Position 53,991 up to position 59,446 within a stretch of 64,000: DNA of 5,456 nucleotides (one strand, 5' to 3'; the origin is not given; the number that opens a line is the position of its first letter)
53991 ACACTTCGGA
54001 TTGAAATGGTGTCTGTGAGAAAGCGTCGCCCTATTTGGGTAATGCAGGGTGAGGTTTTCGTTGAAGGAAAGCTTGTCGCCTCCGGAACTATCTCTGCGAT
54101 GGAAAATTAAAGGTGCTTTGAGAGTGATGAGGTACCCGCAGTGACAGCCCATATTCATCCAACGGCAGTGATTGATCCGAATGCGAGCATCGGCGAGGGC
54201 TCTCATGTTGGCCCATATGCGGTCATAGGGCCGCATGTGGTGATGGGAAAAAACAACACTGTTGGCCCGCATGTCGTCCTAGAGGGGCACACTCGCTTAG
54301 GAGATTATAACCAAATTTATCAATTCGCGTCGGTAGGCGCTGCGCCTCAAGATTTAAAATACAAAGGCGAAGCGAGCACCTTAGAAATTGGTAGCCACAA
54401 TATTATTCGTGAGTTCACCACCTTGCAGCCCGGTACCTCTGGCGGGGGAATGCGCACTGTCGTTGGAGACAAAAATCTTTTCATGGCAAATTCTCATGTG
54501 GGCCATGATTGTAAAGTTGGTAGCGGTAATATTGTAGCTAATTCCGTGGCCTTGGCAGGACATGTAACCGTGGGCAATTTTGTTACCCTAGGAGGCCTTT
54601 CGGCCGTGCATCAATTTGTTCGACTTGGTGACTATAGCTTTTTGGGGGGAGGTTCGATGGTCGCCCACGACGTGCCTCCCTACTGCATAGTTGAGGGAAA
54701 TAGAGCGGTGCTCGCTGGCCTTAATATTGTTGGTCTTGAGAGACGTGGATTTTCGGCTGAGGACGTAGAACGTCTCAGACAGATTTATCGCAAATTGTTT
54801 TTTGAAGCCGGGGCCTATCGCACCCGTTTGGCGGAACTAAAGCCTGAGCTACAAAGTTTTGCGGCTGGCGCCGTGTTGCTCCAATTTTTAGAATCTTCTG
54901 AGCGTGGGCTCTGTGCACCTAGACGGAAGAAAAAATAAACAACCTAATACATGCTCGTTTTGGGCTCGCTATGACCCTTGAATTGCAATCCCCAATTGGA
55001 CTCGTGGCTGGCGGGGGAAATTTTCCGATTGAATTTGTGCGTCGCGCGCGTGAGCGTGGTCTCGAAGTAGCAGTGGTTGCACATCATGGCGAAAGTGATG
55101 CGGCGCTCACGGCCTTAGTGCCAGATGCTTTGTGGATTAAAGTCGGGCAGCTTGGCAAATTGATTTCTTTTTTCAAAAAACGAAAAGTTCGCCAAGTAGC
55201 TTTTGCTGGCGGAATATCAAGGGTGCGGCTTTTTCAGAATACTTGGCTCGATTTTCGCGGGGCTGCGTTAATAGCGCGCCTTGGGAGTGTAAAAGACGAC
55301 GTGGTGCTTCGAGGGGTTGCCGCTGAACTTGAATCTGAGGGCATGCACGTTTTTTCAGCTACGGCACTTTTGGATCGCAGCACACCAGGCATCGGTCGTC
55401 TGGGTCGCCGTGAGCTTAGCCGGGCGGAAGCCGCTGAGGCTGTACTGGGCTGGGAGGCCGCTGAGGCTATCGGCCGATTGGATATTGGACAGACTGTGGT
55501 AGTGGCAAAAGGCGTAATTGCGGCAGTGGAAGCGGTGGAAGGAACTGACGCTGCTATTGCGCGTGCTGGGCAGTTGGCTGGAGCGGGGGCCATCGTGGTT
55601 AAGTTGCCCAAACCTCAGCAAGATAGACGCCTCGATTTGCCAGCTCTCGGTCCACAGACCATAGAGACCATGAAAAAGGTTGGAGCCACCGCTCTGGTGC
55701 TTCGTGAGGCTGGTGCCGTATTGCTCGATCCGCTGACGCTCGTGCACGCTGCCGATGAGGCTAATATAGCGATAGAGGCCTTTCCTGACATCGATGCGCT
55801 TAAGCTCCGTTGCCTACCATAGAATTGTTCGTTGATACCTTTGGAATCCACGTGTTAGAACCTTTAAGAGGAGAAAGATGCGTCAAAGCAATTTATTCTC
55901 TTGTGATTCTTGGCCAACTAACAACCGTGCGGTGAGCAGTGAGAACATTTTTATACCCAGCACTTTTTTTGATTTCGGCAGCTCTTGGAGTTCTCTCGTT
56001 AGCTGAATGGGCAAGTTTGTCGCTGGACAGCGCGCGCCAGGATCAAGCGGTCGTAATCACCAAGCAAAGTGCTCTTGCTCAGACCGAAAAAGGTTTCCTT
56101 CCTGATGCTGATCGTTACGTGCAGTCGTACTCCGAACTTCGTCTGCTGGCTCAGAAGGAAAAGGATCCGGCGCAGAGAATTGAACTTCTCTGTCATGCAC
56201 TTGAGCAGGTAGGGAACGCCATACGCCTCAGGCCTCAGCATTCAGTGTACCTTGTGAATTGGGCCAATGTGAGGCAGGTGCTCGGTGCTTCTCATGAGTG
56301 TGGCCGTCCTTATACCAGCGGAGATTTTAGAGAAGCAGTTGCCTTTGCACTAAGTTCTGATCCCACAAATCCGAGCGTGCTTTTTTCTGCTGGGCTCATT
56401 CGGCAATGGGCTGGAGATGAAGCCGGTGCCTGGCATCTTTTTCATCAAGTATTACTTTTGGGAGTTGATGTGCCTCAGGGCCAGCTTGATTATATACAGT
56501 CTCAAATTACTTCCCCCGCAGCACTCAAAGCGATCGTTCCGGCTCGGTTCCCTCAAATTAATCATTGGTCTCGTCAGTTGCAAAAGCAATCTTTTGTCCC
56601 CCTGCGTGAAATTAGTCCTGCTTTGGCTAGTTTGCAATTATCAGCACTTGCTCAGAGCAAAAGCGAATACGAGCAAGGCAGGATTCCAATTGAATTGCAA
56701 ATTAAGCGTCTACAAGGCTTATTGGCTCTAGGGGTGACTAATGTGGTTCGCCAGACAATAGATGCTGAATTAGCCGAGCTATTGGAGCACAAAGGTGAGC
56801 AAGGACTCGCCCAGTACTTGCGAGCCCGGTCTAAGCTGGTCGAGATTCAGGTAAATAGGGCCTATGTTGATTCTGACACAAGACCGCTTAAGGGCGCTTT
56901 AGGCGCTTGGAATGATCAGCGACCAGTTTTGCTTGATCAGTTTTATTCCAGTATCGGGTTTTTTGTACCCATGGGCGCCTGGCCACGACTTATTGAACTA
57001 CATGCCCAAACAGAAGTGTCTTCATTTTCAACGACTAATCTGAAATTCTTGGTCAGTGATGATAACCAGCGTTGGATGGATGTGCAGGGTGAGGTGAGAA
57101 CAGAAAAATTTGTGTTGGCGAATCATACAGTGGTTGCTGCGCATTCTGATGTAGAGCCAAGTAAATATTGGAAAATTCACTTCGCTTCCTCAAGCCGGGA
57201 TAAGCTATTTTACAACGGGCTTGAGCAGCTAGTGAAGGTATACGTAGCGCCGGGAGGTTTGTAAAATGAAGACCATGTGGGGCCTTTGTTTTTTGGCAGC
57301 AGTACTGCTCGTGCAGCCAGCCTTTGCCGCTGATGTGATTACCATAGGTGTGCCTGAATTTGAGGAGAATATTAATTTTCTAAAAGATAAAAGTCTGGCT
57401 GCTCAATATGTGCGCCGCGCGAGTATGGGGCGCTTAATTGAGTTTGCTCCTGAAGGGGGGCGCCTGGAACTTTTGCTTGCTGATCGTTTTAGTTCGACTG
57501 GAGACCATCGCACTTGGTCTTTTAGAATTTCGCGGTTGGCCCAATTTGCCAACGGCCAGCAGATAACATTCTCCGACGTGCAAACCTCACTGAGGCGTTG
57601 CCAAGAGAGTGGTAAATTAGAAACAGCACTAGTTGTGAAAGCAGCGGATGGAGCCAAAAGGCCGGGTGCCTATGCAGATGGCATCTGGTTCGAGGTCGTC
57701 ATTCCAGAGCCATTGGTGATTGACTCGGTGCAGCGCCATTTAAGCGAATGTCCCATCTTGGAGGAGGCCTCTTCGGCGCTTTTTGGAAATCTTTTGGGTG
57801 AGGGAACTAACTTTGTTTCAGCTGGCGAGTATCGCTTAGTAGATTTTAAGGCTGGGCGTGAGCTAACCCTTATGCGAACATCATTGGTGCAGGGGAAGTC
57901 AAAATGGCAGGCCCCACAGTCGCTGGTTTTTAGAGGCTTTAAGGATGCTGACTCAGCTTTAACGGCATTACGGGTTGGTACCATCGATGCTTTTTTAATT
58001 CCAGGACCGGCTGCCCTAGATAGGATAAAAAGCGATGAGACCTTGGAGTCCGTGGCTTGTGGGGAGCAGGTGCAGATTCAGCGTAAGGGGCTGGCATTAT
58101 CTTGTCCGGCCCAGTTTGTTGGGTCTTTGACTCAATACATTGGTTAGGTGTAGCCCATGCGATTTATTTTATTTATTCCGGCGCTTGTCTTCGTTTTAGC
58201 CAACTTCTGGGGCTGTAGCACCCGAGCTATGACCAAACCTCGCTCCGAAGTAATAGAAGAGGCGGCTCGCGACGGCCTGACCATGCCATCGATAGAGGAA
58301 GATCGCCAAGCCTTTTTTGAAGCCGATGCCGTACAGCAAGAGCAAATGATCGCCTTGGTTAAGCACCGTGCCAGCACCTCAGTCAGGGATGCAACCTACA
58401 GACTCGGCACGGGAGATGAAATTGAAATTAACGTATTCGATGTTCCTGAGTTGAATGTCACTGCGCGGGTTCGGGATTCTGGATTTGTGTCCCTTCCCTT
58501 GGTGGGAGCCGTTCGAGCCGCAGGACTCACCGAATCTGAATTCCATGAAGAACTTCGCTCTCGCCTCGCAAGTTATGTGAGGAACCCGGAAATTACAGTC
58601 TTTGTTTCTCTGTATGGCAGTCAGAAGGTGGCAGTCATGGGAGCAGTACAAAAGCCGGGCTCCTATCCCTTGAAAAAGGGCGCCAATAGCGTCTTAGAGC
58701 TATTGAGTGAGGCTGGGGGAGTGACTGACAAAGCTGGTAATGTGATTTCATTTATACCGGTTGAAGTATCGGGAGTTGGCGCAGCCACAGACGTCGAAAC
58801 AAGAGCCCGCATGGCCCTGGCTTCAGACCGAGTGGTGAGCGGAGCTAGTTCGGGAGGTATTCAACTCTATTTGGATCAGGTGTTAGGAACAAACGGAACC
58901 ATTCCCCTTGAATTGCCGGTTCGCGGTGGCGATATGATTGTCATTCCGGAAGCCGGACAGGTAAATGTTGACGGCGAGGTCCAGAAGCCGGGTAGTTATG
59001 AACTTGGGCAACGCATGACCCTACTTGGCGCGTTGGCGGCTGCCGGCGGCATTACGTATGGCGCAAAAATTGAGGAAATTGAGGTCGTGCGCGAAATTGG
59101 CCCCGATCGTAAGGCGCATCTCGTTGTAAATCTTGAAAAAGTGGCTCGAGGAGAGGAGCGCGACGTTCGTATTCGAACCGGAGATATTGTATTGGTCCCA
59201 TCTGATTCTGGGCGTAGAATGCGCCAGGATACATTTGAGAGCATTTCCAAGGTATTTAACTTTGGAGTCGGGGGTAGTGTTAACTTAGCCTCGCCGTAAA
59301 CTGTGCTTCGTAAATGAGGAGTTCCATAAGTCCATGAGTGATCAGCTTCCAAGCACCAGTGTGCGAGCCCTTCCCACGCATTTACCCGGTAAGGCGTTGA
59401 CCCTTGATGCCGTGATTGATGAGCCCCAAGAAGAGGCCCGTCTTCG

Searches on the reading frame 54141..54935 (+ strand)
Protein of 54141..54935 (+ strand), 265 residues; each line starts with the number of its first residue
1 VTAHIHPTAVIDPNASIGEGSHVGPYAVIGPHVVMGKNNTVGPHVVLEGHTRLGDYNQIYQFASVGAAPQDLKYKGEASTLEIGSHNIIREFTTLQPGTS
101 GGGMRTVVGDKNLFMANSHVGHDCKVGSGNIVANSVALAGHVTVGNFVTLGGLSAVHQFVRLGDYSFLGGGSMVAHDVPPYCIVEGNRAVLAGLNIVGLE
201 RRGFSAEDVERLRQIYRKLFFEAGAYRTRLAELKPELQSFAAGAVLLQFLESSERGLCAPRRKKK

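Call 54: search_protein_families(library=pfam, proteins=[window:54141-54935:+], max_evalue=0.0001)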
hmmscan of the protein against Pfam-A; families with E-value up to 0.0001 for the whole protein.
window:54141-54935:+ (265 aa): 3 families
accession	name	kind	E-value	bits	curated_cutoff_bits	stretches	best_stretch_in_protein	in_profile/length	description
PF00132.30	Hexapep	-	3e-27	93.6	27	2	3-36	2-35/36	Bacterial transferase hexapeptide (six repeats)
PF13720.11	Acetyltransf_11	-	1.1e-23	83.9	24.5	1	177-258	1-82/82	Udp N-acetylglucosamine O-acyltransferase; Domain 2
PF25084.1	LbH_EIF2B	-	9e-08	32.5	54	0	4-49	11-55/105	EIF2B subunit epsilon LbH domain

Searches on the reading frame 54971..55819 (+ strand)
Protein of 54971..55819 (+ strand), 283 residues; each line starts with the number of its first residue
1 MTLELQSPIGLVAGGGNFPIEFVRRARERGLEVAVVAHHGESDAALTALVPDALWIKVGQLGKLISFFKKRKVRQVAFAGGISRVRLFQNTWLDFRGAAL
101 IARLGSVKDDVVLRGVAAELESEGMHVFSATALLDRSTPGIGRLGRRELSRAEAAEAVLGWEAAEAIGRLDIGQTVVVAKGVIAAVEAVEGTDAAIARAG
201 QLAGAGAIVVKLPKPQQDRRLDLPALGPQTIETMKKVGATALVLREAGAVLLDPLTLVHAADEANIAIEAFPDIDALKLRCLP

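Call 54: search_protein_families(library=pfam, proteins=[window:54971-55819:+], max_evalue=0.0001)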
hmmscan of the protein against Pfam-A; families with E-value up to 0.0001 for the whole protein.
window:54971-55819:+ (283 aa): 2 families
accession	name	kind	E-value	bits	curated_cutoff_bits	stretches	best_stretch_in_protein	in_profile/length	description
PF06230.17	LpxI_C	-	2.4e-42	144.3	25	1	142-268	3-130/131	LpxI C-terminal domain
PF17930.7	LpxI_N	-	4e-36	124.3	25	1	9-135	2-127/129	LpxI N-terminal domain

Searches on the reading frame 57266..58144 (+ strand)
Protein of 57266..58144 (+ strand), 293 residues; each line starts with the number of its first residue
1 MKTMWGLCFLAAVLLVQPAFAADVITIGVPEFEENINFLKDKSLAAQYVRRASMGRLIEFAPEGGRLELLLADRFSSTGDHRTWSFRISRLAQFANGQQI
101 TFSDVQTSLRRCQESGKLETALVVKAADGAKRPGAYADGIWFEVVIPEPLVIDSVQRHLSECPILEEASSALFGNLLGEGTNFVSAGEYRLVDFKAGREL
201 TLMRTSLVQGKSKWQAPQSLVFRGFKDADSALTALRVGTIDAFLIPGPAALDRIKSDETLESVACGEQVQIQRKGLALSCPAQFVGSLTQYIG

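Call 54: search_protein_families(library=pfam, proteins=[window:57266-58144:+], max_evalue=0.0001)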
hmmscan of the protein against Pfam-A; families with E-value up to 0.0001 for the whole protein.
window:57266-58144:+ (293 aa): 1 family
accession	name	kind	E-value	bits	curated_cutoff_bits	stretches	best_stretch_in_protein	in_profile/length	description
PF00496.27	SBP_bac_5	-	5.9e-12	45.8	32.4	1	68-261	3-192/368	Bacterial extracellular solute-binding proteins, family 5 Middle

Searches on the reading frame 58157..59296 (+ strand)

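Call 54: search_protein_families(library=pfam, proteins=[window:58157-59296:+], max_evalue=0.0001)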
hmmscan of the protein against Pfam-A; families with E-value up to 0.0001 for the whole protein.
window:58157-59296:+ (380 aa): 3 families
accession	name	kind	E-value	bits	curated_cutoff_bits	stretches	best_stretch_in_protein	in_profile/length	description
PF02563.21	Poly_export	-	1e-24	86.9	28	1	78-150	4-76/77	Polysaccharide biosynthesis/export protein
PF22461.2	SLBB_2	-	1.1e-18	67.6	27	2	268-347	2-79/79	SLBB domain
PF10531.15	SLBB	-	8.3e-18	64.4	27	2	269-312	2-45/55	SLBB domain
